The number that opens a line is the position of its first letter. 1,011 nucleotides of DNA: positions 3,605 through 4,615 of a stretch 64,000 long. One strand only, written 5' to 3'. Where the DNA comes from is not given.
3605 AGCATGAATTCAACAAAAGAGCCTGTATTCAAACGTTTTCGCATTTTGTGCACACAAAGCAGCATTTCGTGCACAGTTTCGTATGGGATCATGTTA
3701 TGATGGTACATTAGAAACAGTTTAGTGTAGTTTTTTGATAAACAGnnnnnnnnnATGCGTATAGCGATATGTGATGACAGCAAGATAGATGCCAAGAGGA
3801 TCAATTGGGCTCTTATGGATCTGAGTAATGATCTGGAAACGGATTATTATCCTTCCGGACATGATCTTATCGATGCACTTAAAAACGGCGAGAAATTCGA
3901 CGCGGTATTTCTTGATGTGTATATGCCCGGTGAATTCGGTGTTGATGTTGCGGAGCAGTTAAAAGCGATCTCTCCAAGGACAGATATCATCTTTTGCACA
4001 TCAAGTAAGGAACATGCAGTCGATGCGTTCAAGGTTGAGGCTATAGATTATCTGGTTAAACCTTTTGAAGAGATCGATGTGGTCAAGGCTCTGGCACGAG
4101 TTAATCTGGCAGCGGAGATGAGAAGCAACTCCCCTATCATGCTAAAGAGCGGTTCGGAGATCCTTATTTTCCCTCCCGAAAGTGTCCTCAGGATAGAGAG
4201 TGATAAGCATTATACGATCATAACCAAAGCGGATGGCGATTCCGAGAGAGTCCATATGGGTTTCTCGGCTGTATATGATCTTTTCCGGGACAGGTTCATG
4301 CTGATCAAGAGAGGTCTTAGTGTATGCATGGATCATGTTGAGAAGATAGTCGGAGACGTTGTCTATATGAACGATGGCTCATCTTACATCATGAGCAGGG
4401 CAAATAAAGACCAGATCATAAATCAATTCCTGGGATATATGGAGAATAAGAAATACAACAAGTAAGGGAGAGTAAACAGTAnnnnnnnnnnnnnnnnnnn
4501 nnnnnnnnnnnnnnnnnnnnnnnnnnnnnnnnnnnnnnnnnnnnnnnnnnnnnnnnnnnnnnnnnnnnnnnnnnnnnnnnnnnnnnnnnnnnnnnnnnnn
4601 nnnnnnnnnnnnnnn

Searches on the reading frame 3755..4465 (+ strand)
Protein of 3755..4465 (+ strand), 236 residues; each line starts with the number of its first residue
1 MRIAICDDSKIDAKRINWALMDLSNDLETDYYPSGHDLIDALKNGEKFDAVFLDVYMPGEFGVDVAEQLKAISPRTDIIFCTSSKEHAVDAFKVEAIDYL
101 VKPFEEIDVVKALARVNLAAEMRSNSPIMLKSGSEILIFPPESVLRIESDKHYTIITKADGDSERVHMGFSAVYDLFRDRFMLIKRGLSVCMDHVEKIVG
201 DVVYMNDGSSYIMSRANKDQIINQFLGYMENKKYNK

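Call 6: search_protein_families(library=pfam, proteins=[window:3755-4465:+], max_evalue=0.01)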
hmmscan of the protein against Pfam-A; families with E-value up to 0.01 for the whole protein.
window:3755-4465:+ (236 aa): 2 families
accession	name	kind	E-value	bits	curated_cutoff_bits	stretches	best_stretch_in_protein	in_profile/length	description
PF00072.30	Response_reg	-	4.3e-18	65.9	30.2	1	3-113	1-110/111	Response regulator receiver domain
PF04397.21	LytTR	-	8.4e-05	23.2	22.6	1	135-221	2-93/98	LytTr DNA-binding domain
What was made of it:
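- On LytTR-family response regulator (protein 3755-4465): Pfam Response_reg at 4.3e-18 (call 6). Pfam LytTR scores 23.2 bits against a cut-off of 22.6, which is marginal (call 6).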

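Call 8: find_homologous_proteins(query=window:3755-4465:+, max_evalue=1e-10)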
Query window:3755-4465:+ (236 aa): 112 proteins with E <= 1e-10 among 663 candidates.
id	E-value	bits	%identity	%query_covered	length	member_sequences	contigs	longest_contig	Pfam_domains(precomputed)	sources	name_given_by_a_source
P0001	7.8e-152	521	100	100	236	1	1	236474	PF00072.31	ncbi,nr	ncbi:MAG: LytTR family DNA-binding domain-containing protein [Lachnospiraceae bacterium]|nr:LytTR fa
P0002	9.8e-84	299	57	99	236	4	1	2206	PF04397.22,PF00072.31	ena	-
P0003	1.4e-83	298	55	99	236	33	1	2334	PF04397.22,PF00072.31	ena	-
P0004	1.1e-82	295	54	99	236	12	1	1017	PF04397.22,PF00072.31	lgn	-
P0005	1.1e-81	292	55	99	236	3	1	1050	PF04397.22,PF00072.31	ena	-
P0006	1.5e-81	292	55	99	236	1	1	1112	PF04397.22,PF00072.31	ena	-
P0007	1.5e-79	285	56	98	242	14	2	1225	PF04397.22,PF00072.31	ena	-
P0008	2.1e-78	281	56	97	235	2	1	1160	PF04397.22,PF00072.31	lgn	-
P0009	2.4e-78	281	54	98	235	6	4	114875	PF04397.22,PF00072.31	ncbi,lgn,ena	-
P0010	8.6e-76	273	55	98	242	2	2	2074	PF04397.22,PF00072.31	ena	-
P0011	4.4e-75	270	54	98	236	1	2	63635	PF04397.22,PF00072.31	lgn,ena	-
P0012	1.5e-74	269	53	98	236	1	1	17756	PF04397.22,PF00072.31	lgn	-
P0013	3.4e-35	140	38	88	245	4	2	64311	PF04397.22,PF00072.31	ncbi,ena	-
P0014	4.4e-34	136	37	89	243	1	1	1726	PF04397.22,PF00072.31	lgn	-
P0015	4.4e-33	133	37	97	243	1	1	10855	PF04397.22,PF00072.31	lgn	-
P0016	7.5e-33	132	37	89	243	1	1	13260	PF04397.22,PF00072.31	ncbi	-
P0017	3.7e-32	130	33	97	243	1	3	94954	PF04397.22,PF00072.31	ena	-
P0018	4.9e-32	130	35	97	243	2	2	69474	PF04397.22,PF00072.31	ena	-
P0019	9.8e-32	129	34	98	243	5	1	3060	PF04397.22,PF00072.31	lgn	-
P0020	2.3e-31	127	37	91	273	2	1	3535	PF04397.22,PF00072.31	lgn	-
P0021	2.3e-31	127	35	98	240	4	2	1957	PF04397.22,PF00072.31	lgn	-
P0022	2.5e-31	127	33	97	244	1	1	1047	PF04397.22,PF00072.31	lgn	-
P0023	1.1e-30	125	36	89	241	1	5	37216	PF04397.22,PF00072.31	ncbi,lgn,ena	-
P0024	2.1e-30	124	38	88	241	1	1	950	PF04397.22,PF00072.31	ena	-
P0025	2.7e-30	124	33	97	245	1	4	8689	PF04397.22,PF00072.31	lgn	-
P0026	2.7e-30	124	34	97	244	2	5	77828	PF04397.22,PF00072.31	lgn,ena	-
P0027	2.9e-30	124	36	89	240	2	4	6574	PF04397.22,PF00072.31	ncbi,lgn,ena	-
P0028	5.1e-30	123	36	94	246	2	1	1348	PF04397.22,PF00072.31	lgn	-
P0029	5.3e-30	123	34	97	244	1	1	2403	PF04397.22,PF00072.31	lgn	-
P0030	7.1e-30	123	35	94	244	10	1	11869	PF04397.22,PF00072.31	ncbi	ncbi:MAG: LytR/AlgR family response regulator transcription factor [Acutalibacteraceae bacterium]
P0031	2.1e-29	121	37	89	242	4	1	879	PF04397.22,PF00072.31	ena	-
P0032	2.3e-29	121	34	97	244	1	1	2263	PF04397.22,PF00072.31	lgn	-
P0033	2.3e-29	121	33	97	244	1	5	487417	PF04397.22,PF00072.31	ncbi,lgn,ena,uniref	ncbi:LytR/AlgR family response regulator transcription factor [Faecalicatena orotica]|uniref:LytR/Al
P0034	2.4e-29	121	35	94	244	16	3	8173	PF04397.22,PF00072.31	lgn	-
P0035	2.7e-29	121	36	89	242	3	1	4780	PF04397.22,PF00072.31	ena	-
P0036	3.4e-29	120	34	97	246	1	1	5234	PF04397.22,PF00072.31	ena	-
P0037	4.1e-29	120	33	97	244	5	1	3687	PF04397.22,PF00072.31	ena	-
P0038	4.6e-29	120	35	94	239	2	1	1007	PF04397.22,PF00072.31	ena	-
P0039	4.9e-29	120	33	94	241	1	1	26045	PF04397.22,PF00072.31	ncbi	-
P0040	5.5e-29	120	35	94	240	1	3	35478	PF04397.22,PF00072.31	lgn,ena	-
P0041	9.8e-29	119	33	100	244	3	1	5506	PF04397.22,PF00072.31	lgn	-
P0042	1.2e-28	119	36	89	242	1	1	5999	PF04397.22,PF00072.31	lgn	-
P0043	3.7e-28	117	34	97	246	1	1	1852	PF04397.22,PF00072.31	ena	-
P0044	4.2e-28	117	34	97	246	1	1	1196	PF04397.22,PF00072.31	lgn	-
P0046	1.2e-27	115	34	94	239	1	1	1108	PF04397.22,PF00072.31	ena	-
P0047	1.2e-27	115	34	94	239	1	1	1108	PF04397.22,PF00072.31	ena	-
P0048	1.9e-27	115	34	97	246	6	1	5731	PF04397.22,PF00072.31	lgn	-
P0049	2.1e-27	115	33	94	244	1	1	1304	PF04397.22,PF00072.31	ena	-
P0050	2.1e-27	115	33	94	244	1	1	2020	PF04397.22,PF00072.31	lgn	-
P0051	2.2e-27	114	34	94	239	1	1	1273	PF04397.22,PF00072.31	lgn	-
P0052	4.9e-27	113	33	97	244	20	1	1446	PF04397.22,PF00072.31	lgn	-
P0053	7.5e-27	113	32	94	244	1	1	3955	PF04397.22,PF00072.31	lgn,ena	-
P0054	1.2e-26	112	37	88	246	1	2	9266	PF04397.22,PF00072.31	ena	-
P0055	2.0e-26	111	30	100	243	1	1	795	PF04397.22,PF00072.31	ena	-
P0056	2.3e-26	111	33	94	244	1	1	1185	PF04397.22,PF00072.31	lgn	-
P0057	2.6e-26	111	32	94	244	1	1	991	PF04397.22,PF00072.31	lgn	-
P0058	1.4e-25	109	33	94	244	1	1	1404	PF04397.22,PF00072.31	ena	-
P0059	3.0e-25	107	33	92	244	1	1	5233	PF04397.22,PF00072.31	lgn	-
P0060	8.1e-25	106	32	94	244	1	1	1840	PF04397.22,PF00072.31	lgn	-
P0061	1.4e-24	105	32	94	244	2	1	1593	PF04397.22,PF00072.31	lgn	-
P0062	1.4e-24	105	32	94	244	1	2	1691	PF04397.22,PF00072.31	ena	-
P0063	1.6e-24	105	32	94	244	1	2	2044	PF04397.22,PF00072.31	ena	-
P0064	1.7e-24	105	34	94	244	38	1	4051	PF04397.22,PF00072.31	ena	-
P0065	6.2e-24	103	32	94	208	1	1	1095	PF04397.22,PF00072.31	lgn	-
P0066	3.9e-23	101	32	94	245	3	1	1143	PF04397.22,PF00072.31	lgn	-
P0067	2.9e-22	98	35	82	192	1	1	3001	PF04397.22,PF00072.31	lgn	-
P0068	5.9e-21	93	31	98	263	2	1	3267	PF04397.22,PF00072.31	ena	-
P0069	1.1e-20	93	34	89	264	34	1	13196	PF04397.22,PF00072.31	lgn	-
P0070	1.7e-20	92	32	97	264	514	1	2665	PF04397.22,PF00072.31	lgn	-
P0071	3.1e-20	91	31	98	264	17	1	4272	PF04397.22,PF00072.31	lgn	-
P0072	5.9e-18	84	31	99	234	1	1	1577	PF04397.22,PF00072.31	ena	-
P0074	4.3e-14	71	30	83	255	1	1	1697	PF04397.22,PF00072.31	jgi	jgi:DNA-binding LytR/AlgR family response regulator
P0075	2.1e-13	69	29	67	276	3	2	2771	PF04397.22,PF00072.31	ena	-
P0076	6.8e-13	67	34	48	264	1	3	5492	PF04397.22,PF00072.31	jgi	jgi:DNA-binding LytR/AlgR family response regulator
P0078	8.5e-13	67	29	83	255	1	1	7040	PF04397.22,PF00072.31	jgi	-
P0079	1.2e-12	66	28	94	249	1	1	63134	PF04397.22,PF00072.31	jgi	jgi:two-component system, LytTR family, response regulator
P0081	1.7e-12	66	26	83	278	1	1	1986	PF04397.22,PF00072.31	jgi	jgi:DNA-binding LytR/AlgR family response regulator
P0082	3.1e-12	65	29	64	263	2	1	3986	PF04397.22,PF00072.31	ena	-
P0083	4.7e-12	64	28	83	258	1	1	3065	PF04397.22,PF00072.31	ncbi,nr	ncbi:MAG: response regulator transcription factor [Burkholderiales bacterium]|nr:response regulator 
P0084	6.8e-12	64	42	43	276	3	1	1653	PF04397.22,PF00072.31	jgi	jgi:DNA-binding LytR/AlgR family response regulator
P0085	6.9e-12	64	32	55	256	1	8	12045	PF04397.22,PF00072.31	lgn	-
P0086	8.7e-12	63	30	83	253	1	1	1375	PF04397.22,PF00072.31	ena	-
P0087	8.8e-12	63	25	83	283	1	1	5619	PF04397.22,PF00072.31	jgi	jgi:DNA-binding LytR/AlgR family response regulator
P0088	8.8e-12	63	28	95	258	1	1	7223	PF04397.22,PF00072.31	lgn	-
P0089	9.5e-12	63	32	55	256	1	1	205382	PF04397.22,PF00072.31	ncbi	-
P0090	1.1e-11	63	32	55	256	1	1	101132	PF04397.22,PF00072.31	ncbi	-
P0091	1.1e-11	63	25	83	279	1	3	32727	PF04397.22,PF00072.31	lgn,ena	-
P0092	1.1e-11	63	27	82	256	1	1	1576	PF04397.22,PF00072.31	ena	-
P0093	1.1e-11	63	27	82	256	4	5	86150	PF04397.22,PF00072.31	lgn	-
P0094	1.3e-11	63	29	71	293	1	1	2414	PF04397.22,PF00072.31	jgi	jgi:DNA-binding LytR/AlgR family response regulator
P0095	1.5e-11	63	29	69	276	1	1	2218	PF04397.22,PF00072.31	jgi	jgi:DNA-binding LytR/AlgR family response regulator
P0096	2.3e-11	62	34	48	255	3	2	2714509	PF04397.22,PF00072.31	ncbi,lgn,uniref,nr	ncbi:MAG: response regulator transcription factor [Piscinibacter sp.]|uniref:LytR/AlgR family respon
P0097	3.4e-11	62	29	82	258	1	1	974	PF04397.22,PF00072.31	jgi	jgi:DNA-binding LytR/AlgR family response regulator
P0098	4.1e-11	61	38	39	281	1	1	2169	PF04397.22,PF00072.31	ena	-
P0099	4.2e-11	61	27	83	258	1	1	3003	PF04397.22,PF00072.31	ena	-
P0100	4.5e-11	61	29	93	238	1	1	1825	PF04397.22,PF00072.31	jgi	jgi:two-component system, LytTR family, response regulator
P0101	5.1e-11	61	36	52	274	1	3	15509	PF04397.22,PF00072.31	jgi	jgi:two-component system, LytTR family, response regulator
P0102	5.2e-11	61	28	82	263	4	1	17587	PF04397.22,PF00072.31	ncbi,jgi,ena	ncbi:MAG TPA: LytTR family DNA-binding domain-containing protein [Burkholderiaceae bacterium]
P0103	5.5e-11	61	43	40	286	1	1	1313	PF04397.22,PF00072.31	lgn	-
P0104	5.6e-11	61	36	59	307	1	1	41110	PF04397.22,PF00072.31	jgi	jgi:DNA-binding LytR/AlgR family response regulator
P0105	5.6e-11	61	30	82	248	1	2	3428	PF04397.22,PF00072.31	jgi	jgi:two-component system, LytTR family, response regulator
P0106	7.1e-11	60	29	93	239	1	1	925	PF04397.22,PF00072.31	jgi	jgi:two-component system LytT family response regulator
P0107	7.6e-11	60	47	29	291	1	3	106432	PF04397.22,PF00072.31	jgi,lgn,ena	jgi:two-component system LytT family response regulator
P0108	8.7e-11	60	29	82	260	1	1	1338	PF04397.22,PF00072.31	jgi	jgi:DNA-binding LytR/AlgR family response regulator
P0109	8.7e-11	60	28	70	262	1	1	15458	PF04397.22,PF00072.31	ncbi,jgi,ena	jgi:DNA-binding LytR/AlgR family response regulator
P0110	9.4e-11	60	29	63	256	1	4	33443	PF04397.22,PF00072.31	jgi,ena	jgi:DNA-binding LytR/AlgR family response regulator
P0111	9.5e-11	60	29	93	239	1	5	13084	PF04397.22,PF00072.31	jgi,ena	jgi:two-component system LytT family response regulator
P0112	9.8e-11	60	28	65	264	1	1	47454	PF04397.22,PF00072.31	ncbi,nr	ncbi:MAG: response regulator transcription factor [Burkholderiales bacterium]|nr:response regulator 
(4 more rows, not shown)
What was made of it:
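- On LytTR-family response regulator (protein 3755-4465): Orthologues carry PF04397 (call 8).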

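Call 10: find_encoding_contigs(protein=P0009, flank=10000, max_places=4)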
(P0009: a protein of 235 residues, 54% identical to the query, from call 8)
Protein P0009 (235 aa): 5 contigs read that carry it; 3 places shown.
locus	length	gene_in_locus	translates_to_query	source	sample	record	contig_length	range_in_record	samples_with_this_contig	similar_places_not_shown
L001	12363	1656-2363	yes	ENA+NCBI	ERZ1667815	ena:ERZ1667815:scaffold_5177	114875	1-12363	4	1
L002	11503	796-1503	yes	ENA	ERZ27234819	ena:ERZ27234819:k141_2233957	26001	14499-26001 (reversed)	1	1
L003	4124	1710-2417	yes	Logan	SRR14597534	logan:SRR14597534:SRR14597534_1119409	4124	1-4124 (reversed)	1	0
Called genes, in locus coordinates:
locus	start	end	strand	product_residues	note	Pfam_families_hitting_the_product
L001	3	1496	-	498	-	?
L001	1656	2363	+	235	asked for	PF00072:Response_reg, PF04397:LytTR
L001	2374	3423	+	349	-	PF02743:dCache_1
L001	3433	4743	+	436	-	PF02518:HATPase_c, PF00072:Response_reg, PF01627:Hpt (faint)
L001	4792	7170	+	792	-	PF00072:Response_reg, PF00990:GGDEF, PF00072:Response_reg, PF01966:HD, PF13487:HD_5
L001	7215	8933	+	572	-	PF01580:FtsK_SpoIIIE (faint), PF01935:DUF87, PF05872:HerA_C, PF13401:AAA_22 (faint)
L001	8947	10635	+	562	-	-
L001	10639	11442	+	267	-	-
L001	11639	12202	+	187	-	PF05198:IF3_N, PF00707:IF3_C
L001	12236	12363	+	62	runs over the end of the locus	PF01632:Ribosomal_L35p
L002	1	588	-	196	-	?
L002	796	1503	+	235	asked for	PF00072:Response_reg, PF04397:LytTR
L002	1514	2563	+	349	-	PF02743:dCache_1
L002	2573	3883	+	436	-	PF02518:HATPase_c, PF00072:Response_reg, PF01627:Hpt (faint)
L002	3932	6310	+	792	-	PF00072:Response_reg, PF00990:GGDEF, PF00072:Response_reg, PF01966:HD, PF13487:HD_5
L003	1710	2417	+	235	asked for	PF00072:Response_reg, PF04397:LytTR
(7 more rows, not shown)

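Call 11: find_encoding_contigs(protein=P0011, flank=10000, max_places=3)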
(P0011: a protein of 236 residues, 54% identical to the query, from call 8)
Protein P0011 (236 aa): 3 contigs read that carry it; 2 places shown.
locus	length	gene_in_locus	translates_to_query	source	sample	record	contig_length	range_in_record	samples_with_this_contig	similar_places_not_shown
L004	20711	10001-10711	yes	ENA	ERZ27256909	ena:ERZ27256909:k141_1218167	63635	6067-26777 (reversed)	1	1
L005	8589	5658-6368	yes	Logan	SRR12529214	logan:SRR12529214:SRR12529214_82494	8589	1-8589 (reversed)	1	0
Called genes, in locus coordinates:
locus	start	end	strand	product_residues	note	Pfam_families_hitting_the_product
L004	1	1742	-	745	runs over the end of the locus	PF13567:DUF4131 (weak), PF03772:Competence, PF00753:Lactamase_B (faint), PF12706:Lactamase_B_2 (weak)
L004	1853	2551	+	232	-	-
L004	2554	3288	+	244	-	PF02540:NAD_synthase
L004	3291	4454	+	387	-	PF00155:Aminotran_1_2, PF01041:DegT_DnrJ_EryC1 (weak)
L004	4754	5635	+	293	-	-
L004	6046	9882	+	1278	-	-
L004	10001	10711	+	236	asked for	PF00072:Response_reg, PF04397:LytTR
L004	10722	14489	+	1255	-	PF02743:dCache_1, PF22673:MCP-like_PDC_1 (weak), PF00512:HisKA, PF02518:HATPase_c, PF00072:Response_reg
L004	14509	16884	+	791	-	PF00072:Response_reg, PF00990:GGDEF, PF00072:Response_reg, PF13487:HD_5, PF01966:HD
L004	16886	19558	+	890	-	PF00512:HisKA, PF02518:HATPase_c, PF00072:Response_reg, PF01627:Hpt (faint)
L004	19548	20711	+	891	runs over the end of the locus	PF00512:HisKA, PF02518:HATPase_c, PF00072:Response_reg, PF02645:DegV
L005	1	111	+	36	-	?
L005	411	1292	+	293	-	-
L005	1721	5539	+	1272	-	-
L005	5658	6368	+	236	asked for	PF00072:Response_reg, PF04397:LytTR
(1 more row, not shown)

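Call 12: find_encoding_contigs(protein=P0012, flank=10000, max_places=3)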
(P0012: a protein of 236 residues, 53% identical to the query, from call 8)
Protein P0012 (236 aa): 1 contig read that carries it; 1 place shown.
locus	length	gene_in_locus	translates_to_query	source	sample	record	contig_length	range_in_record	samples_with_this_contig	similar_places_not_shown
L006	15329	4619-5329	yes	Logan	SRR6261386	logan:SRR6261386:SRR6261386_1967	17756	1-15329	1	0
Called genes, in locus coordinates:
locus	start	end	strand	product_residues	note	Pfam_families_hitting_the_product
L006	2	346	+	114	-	?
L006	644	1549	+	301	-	-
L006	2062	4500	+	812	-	-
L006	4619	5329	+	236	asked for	PF00072:Response_reg, PF04397:LytTR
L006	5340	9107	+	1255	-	PF02743:dCache_1, PF22673:MCP-like_PDC_1 (weak), PF00512:HisKA, PF02518:HATPase_c, PF00072:Response_reg, PF01627:Hpt (faint)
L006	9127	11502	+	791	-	PF00072:Response_reg, PF00990:GGDEF, PF00072:Response_reg, PF13487:HD_5, PF01966:HD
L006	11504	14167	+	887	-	PF00512:HisKA, PF02518:HATPase_c, PF00072:Response_reg, PF01627:Hpt (weak)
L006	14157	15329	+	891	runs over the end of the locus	PF00512:HisKA, PF02518:HATPase_c, PF00072:Response_reg, PF02645:DegV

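Call 23: find_encoding_contigs(protein=P0002, flank=5000, max_places=3)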
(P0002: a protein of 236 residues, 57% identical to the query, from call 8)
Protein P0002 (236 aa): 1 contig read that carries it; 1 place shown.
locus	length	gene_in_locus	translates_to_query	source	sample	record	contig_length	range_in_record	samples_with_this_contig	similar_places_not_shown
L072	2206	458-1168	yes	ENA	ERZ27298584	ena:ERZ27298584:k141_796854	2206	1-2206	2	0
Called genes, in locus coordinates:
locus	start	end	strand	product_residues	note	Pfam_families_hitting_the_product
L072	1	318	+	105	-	?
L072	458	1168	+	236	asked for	PF00072:Response_reg, PF04397:LytTR (weak)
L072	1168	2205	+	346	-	?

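Call 24: find_encoding_contigs(protein=P0003, flank=5000, max_places=3)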
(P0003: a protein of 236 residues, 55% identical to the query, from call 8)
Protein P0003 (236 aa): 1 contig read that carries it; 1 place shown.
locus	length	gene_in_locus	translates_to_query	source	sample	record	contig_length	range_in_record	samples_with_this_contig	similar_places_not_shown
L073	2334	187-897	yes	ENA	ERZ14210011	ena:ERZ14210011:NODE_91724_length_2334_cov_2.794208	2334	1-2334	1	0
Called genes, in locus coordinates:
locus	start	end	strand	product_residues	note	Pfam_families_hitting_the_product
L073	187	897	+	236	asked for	PF00072:Response_reg, PF04397:LytTR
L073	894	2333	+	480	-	?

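Call 25: find_encoding_contigs(protein=P0010, flank=5000, max_places=3)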
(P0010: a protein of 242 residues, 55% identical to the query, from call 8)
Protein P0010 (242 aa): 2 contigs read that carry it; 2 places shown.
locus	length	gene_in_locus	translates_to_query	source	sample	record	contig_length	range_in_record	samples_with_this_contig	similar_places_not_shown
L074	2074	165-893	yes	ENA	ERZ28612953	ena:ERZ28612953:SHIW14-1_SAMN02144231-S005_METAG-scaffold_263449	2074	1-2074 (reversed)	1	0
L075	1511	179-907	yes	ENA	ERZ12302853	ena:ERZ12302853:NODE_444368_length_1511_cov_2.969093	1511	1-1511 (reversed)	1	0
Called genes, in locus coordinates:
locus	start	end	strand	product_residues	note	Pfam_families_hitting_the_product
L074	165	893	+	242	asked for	PF00072:Response_reg, PF04397:LytTR (weak)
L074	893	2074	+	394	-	?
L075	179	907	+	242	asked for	PF00072:Response_reg, PF04397:LytTR (weak)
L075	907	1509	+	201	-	?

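Call 33: search_protein_families(library=pfam, proteins=[L004:4754-5635:+, L006:644-1549:+, L004:1853-2551:+, L004:6046-9882:+, L006:2062-4500:+], max_evalue=0.1)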
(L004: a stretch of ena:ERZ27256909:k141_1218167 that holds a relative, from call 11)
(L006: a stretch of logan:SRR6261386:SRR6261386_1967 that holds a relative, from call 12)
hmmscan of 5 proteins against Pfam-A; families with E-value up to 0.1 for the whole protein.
L004:4754-5635:+ (293 aa): 0 families

L006:644-1549:+ (301 aa): 0 families

L004:1853-2551:+ (232 aa): 1 family
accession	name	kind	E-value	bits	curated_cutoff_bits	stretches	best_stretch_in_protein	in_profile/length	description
PF22452.1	BF9343_1606-like_C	-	0.056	13.8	27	1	88-147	11-68/184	BF9343_1606-like, C-terminal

L004:6046-9882:+ (1278 aa): 1 family
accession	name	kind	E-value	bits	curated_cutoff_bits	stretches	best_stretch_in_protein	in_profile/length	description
PF14523.12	Syntaxin_2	-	0.075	13.5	26.5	0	921-956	75-111/134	Syntaxin-like protein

L006:2062-4500:+ (812 aa): 2 families
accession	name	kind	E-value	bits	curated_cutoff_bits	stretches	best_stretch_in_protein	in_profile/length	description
PF04738.18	Lant_dehydr_N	-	0.034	12.7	28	0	522-619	158-259/649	Lantibiotic dehydratase, N terminus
PF06337.17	DUSP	-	0.043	14.7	29.3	0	385-450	8-53/77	DUSP domain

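Call 35: search_solved_structures(query=window:3755-4465:+, max_evalue=0.01)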
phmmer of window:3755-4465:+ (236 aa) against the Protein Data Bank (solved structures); distinct sequences matched with E-value up to 0.01: 97 (the best 60 are shown).
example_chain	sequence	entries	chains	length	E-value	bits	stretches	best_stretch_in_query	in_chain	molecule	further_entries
2qv0_A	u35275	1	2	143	1.7e-17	67.3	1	1-126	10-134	Protein mrkE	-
6m8o_A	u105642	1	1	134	7.4e-11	45.6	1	1-120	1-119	DNA-binding response regulator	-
7pvk_A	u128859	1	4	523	1.3e-09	41.5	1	32-113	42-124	Response regulator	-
7pv7_D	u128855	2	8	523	1.3e-09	41.5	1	32-113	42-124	Response regulator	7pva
1tmy_A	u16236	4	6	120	1.2e-08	38.4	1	34-117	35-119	CHEY PROTEIN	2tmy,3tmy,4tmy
4iga_A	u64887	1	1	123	1.3e-08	38.3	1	34-117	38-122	Chemotaxis protein CheY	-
1u0s_Y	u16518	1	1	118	1.5e-08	38.1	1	34-116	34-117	Chemotaxis protein cheY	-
1yio_A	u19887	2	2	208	7.6e-08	35.8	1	44-123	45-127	response regulatory protein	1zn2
3nns_A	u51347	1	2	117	2.1e-07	34.3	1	2-106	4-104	DNA BINDING RESPONSE REGULATOR B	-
6c40_B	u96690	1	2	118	3.3e-07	33.7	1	47-116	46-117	Chemotaxis protein CheY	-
1dc7_A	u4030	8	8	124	5.7e-07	32.9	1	25-113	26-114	NITROGEN REGULATION PROTEIN | NITROGEN REGULATION PROTEIN NR(I) | NTRC RECEIVER DOMAIN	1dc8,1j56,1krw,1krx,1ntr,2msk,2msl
1p2f_A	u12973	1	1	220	8e-07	32.4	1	2-109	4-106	Response Regulator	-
5xso_A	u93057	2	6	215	1.7e-06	31.3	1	27-113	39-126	Response regulator FixJ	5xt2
9rhz_C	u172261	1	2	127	2.9e-06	30.6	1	47-113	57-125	Chemotaxis protein CheY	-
5tqj_A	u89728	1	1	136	3.2e-06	30.4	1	13-116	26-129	Response regulator receiver protein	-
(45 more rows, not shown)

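Call 38: search_solved_structures(query=A2, max_evalue=0.01)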
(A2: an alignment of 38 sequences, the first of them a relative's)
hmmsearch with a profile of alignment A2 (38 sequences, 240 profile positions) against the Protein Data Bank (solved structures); distinct sequences matched with E-value up to 0.01: 301 (the best 60 are shown).
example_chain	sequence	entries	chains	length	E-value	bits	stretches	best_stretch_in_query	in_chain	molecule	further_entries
2qv0_A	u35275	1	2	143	1.7e-31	112.7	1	1-125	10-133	Protein mrkE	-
6m8o_A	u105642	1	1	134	2.3e-28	102.5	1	1-124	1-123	DNA-binding response regulator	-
6ekg_Y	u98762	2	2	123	1.4e-18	70.4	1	3-116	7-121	Chemotaxis protein CheY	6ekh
7od9_B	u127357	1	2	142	1.7e-18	70.2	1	3-116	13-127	Response regulator receiver protein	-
6swl_A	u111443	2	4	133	2e-18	69.9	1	3-124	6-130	Two-component response regulator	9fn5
1tmy_A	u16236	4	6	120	4.5e-18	68.7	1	2-117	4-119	CHEY PROTEIN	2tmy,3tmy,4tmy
4iga_A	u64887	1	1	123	4.9e-18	68.6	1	2-117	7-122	Chemotaxis protein CheY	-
1u0s_Y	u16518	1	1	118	8e-18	67.9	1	2-116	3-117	Chemotaxis protein cheY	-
6er7_A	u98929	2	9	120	2.7e-16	62.9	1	2-117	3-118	120aa long hypothetical chemotaxis protein (CheY)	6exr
1dc7_A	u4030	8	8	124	2.9e-16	62.8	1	5-118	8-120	NITROGEN REGULATION PROTEIN | NITROGEN REGULATION PROTEIN NR(I) | NTRC RECEIVER DOMAIN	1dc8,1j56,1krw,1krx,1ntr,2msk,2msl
4qyw_A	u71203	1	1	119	4.6e-16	62.2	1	2-117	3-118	Chemotaxis protein CheY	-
9rhz_C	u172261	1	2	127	8.4e-16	61.3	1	2-115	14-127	Chemotaxis protein CheY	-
6c40_B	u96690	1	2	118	1.4e-15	60.6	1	2-116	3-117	Chemotaxis protein CheY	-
3a0r_B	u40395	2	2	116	2.1e-15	60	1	2-116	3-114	Response regulator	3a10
6swf_A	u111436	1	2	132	3.2e-15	59.4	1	2-124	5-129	Two-component response regulator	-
4cbv_A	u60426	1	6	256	1.6e-14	57.2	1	1-220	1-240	COME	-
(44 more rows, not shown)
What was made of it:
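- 3755..4465 (+): REC+LytTR response regulator (236 aa), the candidate box-binding protein. A family profile matches full-length ComE, 4cbv (call 38).
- On LytTR-family response regulator (protein 3755-4465): The family profile aligns to full-length ComE 4cbv over positions 1-220 (call 38).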

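Call 46: predict_structure(alignment_id=A2)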
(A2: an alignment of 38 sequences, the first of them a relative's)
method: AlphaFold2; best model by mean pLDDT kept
length: 236 residues; sequences in the alignment: 38
mean_pLDDT: 89.7   pTM: 0.70
mean pLDDT of the five models: 89.7, 89.2, 88.7, 88.2, 87.9
residues with pLDDT >= 90: 148; 70-90: 81; 50-70: 6; < 50: 1
segments of 3 or more residues with pLDDT < 50: none
pLDDT, mean of each block of 10 residues (from residue 1): 95 93 82 97 93 93 93 91 78 84 90 87 84 87 94 93 92 90 94 95 96 89 88 64
secondary structure, 60 per line:
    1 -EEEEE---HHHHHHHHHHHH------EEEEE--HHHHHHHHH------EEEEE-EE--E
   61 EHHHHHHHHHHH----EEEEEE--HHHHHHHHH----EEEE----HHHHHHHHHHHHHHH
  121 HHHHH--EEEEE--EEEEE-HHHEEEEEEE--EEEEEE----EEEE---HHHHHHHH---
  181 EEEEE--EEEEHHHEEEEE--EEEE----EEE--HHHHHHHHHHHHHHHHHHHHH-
elements in order: E2-6 H10-21 E28-32 H35-43 E50-54 H62-72 E77-82 H85-93 E98-101 H106-125 E128-132 E135-139 E144-150 E153-158 E163-166 H170-177 E181-185 E188-191 E195-199 E202-205 E210-212 H215-235
